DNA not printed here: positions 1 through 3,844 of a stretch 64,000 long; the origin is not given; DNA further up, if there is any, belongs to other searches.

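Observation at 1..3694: Giant eukaryote-like cysteine-repeat protein (ephrin-receptor-like / GCC2_GCC3-type CPAGTWS repeats) with bacterial signal peptide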

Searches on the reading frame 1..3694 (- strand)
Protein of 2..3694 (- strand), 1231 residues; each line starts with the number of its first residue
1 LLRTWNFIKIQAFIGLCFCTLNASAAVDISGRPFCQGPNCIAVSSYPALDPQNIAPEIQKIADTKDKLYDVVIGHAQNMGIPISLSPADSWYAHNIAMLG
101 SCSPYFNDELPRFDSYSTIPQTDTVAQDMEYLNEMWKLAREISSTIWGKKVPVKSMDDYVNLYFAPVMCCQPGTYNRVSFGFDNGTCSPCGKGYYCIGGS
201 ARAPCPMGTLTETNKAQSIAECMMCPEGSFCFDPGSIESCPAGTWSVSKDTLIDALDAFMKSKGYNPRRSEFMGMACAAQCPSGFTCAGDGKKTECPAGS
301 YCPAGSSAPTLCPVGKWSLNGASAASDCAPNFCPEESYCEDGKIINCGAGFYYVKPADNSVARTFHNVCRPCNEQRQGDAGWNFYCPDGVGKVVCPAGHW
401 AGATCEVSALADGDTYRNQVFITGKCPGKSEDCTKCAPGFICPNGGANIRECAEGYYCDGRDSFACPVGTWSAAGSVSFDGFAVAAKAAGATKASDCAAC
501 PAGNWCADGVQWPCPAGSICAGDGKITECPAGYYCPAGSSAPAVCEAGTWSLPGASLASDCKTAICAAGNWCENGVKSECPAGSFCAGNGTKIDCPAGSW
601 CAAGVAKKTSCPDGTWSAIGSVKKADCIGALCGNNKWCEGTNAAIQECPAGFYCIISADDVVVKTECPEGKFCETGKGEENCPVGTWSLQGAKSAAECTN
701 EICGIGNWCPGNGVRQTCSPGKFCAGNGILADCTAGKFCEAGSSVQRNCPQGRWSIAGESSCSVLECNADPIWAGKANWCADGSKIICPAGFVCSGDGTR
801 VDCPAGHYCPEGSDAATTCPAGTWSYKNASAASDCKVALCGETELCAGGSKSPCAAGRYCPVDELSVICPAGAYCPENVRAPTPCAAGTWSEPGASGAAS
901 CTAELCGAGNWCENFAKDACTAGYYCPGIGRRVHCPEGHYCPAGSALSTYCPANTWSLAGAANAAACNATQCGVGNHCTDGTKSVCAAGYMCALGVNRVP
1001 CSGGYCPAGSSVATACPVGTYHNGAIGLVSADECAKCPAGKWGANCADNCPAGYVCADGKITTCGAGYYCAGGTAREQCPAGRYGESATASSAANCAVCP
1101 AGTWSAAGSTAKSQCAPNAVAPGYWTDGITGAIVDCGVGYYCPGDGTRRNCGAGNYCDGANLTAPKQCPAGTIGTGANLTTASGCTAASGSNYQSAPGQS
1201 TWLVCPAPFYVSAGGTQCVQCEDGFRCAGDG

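Call 5: search_protein_families(library=pfam, proteins=[window:1-3694:-], max_evalue=1)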
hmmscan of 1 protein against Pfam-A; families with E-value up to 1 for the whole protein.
window:1-3694:- (1231 aa): 0 families

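Call 6: search_protein_families(library=ncbifam, proteins=[window:1-3694:-], max_evalue=1)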
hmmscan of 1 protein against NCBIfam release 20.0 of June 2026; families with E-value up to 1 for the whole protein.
window:1-3694:- (1231 aa): 0 families

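Call 12: find_homologous_proteins(query=window:2-3694:-, max_evalue=0.00001)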
Query window:2-3694:- (1231 aa): 497 proteins with E <= 0.00001 among 7984 candidates; the best 120 are listed.
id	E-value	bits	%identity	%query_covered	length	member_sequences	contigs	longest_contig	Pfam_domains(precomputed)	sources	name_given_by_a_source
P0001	0.0e+0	2887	100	100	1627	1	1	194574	PF27023.1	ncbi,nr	ncbi:MAG: hypothetical protein LBB23_01675, partial [Rickettsiales bacterium]|nr:hypothetical protei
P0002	5.5e-155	536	34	100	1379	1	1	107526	-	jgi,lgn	jgi:hypothetical protein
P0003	1.2e-148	515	33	95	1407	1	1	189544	PF27023.1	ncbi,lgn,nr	ncbi:MAG: hypothetical protein LBB23_02780 [Rickettsiales bacterium]|nr:hypothetical protein [Ricket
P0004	1.3e-139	485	34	98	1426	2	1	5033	-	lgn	-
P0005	7.2e-103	363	29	81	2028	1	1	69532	PF07699.20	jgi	jgi:hypothetical protein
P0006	5.3e-92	327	27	82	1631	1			PF07699.20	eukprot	eukprot:TRINITY_DN14448_c0_g2_i1.p1 TRINITY_DN14448_c0_g2~~TRINITY_DN14448_c0_g2_i1.p1 ORF type:comp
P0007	9.2e-89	317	27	84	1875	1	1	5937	PF07699.20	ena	-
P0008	3.9e-85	305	28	86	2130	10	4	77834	PF07699.20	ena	-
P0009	9.3e-81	290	26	82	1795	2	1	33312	PF07699.20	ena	-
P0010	1.4e-80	290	29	80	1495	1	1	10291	-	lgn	-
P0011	8.2e-80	287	28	82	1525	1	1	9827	PF07699.20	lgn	-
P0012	2.9e-77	279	27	83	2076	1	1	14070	-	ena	-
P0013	5.0e-77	278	28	81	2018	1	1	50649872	PF07699.20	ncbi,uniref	ncbi:multiple epidermal growth factor-like domains protein 6 [Ptychodera flava]|uniref:multiple epid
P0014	7.0e-76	274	28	86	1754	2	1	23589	-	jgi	jgi:hypothetical protein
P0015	1.0e-73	267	27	81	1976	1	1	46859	-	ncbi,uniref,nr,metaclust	ncbi:hypothetical protein A3Q56_01861 [Intoshia linei]|uniref:Uncharacterized protein n=1 Tax=Intosh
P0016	9.4e-73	264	27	83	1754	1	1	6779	PF07699.20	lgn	-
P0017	1.3e-69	253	27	85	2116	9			PF07699.20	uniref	uniref:Tyrosine-protein kinase ephrin type A/B receptor-like domain-containing protein n=1 Tax=Clyti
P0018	1.6e-69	253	27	83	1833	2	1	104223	PF07699.20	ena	-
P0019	5.1e-69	251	27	86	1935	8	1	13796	PF07699.20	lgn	-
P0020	2.2e-68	249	28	84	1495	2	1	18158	PF07699.20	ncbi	-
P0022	1.2e-66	243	28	86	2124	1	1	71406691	PF07699.20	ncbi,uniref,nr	ncbi:hypothetical protein MAR_034873 [Mya arenaria]|uniref:Tyrosine-protein kinase ephrin type A/B r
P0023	1.5e-66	243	26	83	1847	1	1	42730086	PF07699.20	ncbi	ncbi:hypothetical protein MHYP_G00196820 [Metynnis hypsauchen]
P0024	3.7e-66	242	28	81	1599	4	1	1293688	PF07699.20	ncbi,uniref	ncbi:uncharacterized protein [Diadema antillarum]|uniref:uncharacterized protein n=1 Tax=Diadema ant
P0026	9.6e-66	240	26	86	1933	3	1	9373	PF07699.20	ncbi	-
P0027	2.1e-65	239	29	85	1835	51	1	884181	PF07699.20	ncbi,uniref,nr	ncbi:GCC2 and GCC3 domain-containing protein [Toxoplasma gondii p89]|uniref:GCC2 and GCC3 domain-con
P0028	5.9e-65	238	28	81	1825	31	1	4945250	PF07699.20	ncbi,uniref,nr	ncbi:zonadhesin [Neolamprologus brichardi]|uniref:zonadhesin n=1 Tax=Neolamprologus brichardi TaxID=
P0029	5.0e-64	235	28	84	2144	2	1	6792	PF07699.20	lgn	-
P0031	1.8e-63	233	28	75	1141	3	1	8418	PF07699.20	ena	-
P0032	1.9e-63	233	27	85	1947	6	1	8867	PF07699.20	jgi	-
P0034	9.1e-62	227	26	76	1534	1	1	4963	PF07699.20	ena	-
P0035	1.3e-61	227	26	89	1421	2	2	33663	-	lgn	-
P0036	2.4e-61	226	26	77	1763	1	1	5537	PF07699.20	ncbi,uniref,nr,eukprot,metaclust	ncbi:cast multi-domain protein [Stylonychia lemnae]|uniref:Cast multi-domain protein n=1 Tax=Stylony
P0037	2.9e-61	226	27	82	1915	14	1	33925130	PF07699.20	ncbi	ncbi:unnamed protein product, partial [Gadus morhua 'NCC']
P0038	9.7e-60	221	27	82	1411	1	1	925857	PF07699.20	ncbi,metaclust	ncbi:predicted protein, partial [Nematostella vectensis]|metaclust:status=active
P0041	2.0e-58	216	26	87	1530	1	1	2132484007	PF07699.20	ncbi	ncbi:uncharacterized protein LOC144824222 [Lissotriton helveticus]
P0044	1.0e-56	210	26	85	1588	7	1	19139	PF07699.20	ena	-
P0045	2.7e-56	209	26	84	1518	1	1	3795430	PF07699.20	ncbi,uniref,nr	ncbi:neurogenic locus notch homolog protein 4-like [Notechis scutatus]|uniref:Neurogenic locus notch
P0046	3.5e-56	209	26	80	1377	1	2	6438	PF07699.20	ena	-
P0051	1.1e-54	204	28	66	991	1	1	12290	PF27023.1,PF07699.20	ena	-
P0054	6.2e-54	201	26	83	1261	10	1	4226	PF07699.20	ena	-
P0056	2.0e-53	200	27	88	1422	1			PF07699.20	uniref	uniref:Chitin-binding type-2 domain-containing protein n=1 Tax=Aureoumbra lagunensis TaxID=44058 Rep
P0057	5.0e-53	198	26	83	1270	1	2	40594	PF07699.20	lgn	-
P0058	1.1e-52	197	27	79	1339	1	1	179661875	PF07699.20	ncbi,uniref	ncbi:neurogenic locus notch homolog protein 4-like [Narcine bancroftii]|uniref:neurogenic locus notc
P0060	3.3e-52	196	28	86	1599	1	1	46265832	PF07699.20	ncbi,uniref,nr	ncbi:neurogenic locus notch homolog protein 4-like [Rhineura floridana]|uniref:neurogenic locus notc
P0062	1.2e-51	194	26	81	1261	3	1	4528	PF07699.20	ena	-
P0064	1.1e-50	191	26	83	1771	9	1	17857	PF07699.20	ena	-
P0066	2.5e-50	189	26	74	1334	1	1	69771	PF07699.20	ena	-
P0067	2.6e-50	189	27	82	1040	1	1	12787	PF07699.20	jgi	jgi:hypothetical protein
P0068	3.2e-50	189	27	79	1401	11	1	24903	PF07699.20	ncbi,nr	ncbi:hypothetical protein ATANTOWER_029578, partial [Ataeniobius toweri]|nr:hypothetical protein [At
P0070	6.3e-50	188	26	80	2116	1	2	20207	PF07699.20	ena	-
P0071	1.4e-49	187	28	71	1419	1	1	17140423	PF07699.20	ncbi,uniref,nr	ncbi:zonadhesin-like [Notothenia coriiceps]|uniref:Zonadhesin-like n=1 Tax=Notothenia coriiceps TaxI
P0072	3.1e-49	186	27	85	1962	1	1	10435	PF07699.20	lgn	-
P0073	2.4e-48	183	25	77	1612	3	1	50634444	PF07699.20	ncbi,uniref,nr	ncbi:neurogenic locus notch homolog protein 3-like [Nerophis ophidion]|uniref:neurogenic locus notch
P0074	4.0e-48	182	28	83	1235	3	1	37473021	PF07699.20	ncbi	ncbi:unnamed protein product, partial [Owenia fusiformis]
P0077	6.1e-47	178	27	83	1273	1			PF07699.20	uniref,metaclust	uniref:Tyrosine-protein kinase ephrin type A/B receptor-like domain-containing protein n=1 Tax=Globi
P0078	6.7e-47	178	27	84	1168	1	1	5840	PF07699.20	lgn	-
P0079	1.1e-46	177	26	81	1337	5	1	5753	PF07699.20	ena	-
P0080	1.7e-46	177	28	79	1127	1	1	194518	PF07699.20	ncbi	ncbi:UNVERIFIED_CONTAM: hypothetical protein FKN15_055273 [Acipenser sinensis]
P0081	3.4e-46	176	26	81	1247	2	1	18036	PF07699.20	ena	-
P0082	4.0e-46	175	27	76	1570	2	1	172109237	PF07699.20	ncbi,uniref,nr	ncbi:hypothetical protein GDO81_013953 [Engystomops pustulosus]|uniref:Uncharacterized protein n=1 T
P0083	6.5e-46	175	28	85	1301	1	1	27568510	PF07699.20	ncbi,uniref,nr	ncbi:multiple epidermal growth factor-like domains protein 6 [Clupea harengus]|uniref:Multiple epide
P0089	5.8e-45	172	28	85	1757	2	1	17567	PF07699.20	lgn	-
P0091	7.9e-45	171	29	86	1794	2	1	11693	PF07699.20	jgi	-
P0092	2.2e-44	170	28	81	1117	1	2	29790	PF07699.20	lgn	-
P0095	3.5e-44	169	28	59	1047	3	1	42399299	PF07699.20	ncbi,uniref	ncbi:multiple epidermal growth factor-like domains protein 11 [Chanodichthys erythropterus]|uniref:m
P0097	7.2e-44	168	26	82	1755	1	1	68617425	PF07699.20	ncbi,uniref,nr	ncbi:multiple epidermal growth factor-like domains protein 6 [Camelus ferus]|uniref:Multiple epiderm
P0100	1.3e-43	167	26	81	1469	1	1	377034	PF07699.20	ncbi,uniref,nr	ncbi:unnamed protein product [Pleuronectes platessa]|uniref:Uncharacterized protein n=1 Tax=Pleurone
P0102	2.1e-43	166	28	69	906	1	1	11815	PF07699.20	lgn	-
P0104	4.2e-43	165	28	76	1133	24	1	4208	PF07699.20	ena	-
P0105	1.1e-42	164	26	78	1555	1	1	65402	PF07699.20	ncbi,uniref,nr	ncbi:hypothetical protein ACHHYP_00649 [Achlya hypogyna]|uniref:Uncharacterized protein n=1 Tax=Achl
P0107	1.8e-42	163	24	76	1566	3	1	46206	PF27023.1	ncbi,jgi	jgi:hypothetical protein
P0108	2.0e-42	163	27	76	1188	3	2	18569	PF07699.20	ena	-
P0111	4.1e-42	162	25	68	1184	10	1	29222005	PF07699.20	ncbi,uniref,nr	ncbi:hypothetical protein PBY51_009620 [Eleginops maclovinus]|uniref:Uncharacterized protein n=2 Tax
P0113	6.2e-42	162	28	78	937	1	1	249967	PF07699.20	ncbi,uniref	ncbi:multiple epidermal growth factor-like domains protein 6, partial [Saccostrea cucullata]|uniref:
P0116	2.1e-41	160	27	85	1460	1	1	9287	PF07699.20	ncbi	ncbi:uncharacterized protein LOC105348209 isoform X2, partial [Aduncisulcus paluster]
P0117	4.7e-41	159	27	82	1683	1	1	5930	PF07699.20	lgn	-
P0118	5.3e-41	158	26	76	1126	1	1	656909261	PF07699.20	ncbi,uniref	ncbi:uncharacterized protein LOC141562243 [Sminthopsis crassicaudata]|uniref:uncharacterized protein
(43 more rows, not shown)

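Call 15: find_encoding_contigs(protein=P0001, flank=6000, max_places=3)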
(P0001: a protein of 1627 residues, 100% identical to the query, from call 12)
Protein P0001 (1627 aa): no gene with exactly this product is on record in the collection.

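Call 16: find_encoding_contigs(protein=P0003, flank=8000, max_places=3)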
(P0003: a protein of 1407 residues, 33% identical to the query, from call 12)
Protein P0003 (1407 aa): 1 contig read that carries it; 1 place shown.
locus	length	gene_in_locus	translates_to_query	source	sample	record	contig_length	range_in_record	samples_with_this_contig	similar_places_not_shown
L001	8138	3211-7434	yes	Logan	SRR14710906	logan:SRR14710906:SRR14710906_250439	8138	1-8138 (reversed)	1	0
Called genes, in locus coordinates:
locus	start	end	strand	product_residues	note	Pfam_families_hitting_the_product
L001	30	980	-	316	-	-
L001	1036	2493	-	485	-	-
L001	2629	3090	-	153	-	PF13560:HTH_31 (faint), PF01381:HTH_3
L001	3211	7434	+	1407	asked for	PF27023:6BHPP (faint)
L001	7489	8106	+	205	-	PF00210:Ferritin, PF02915:Rubrerythrin, PF23458:DUF7130 (faint), PF21349:RUBY_RBDX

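Call 18: find_encoding_contigs(protein=P0002, flank=10000, max_places=3)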
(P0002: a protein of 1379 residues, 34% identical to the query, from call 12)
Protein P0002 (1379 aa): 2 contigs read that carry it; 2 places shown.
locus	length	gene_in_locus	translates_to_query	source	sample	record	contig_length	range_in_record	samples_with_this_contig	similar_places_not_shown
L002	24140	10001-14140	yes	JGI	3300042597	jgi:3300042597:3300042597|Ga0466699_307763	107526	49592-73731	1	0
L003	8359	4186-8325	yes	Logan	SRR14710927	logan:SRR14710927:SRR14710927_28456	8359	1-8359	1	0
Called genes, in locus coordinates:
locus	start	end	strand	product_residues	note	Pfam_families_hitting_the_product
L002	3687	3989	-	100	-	-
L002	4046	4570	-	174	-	PF22769:DCD, PF00692:dUTPase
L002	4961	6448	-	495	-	-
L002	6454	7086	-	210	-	-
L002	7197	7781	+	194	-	-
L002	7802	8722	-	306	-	PF00303:Thymidylat_synt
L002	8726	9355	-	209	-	PF00186:DHFR_1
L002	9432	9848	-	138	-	PF13560:HTH_31 (weak), PF01381:HTH_3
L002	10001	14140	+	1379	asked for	-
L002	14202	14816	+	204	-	PF00210:Ferritin, PF02915:Rubrerythrin, PF21349:RUBY_RBDX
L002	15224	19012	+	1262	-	-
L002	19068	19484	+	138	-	-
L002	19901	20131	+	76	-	PF11903:ParD_like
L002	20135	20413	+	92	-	PF15781:ParE-like_toxin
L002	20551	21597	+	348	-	-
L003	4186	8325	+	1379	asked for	-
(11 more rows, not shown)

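Call 19: find_encoding_contigs(protein=P0005, flank=10000, max_places=3)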
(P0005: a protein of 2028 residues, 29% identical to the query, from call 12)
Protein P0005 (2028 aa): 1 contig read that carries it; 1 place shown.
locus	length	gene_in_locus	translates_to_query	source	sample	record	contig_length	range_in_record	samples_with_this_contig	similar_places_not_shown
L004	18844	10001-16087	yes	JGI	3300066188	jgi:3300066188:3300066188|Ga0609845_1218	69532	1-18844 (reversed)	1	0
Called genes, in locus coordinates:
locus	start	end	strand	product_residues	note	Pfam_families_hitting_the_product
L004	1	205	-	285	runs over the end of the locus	PF03452:Anp1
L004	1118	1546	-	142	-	PF03452:Anp1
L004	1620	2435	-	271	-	PF03452:Anp1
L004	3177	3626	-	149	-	-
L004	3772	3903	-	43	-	-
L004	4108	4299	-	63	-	-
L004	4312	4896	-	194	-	-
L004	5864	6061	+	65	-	-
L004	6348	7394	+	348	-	-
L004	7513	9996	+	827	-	PF07699:Ephrin_rec_like (faint)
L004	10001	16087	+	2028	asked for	PF07699:Ephrin_rec_like (faint)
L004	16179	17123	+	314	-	PF07699:Ephrin_rec_like (faint)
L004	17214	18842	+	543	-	?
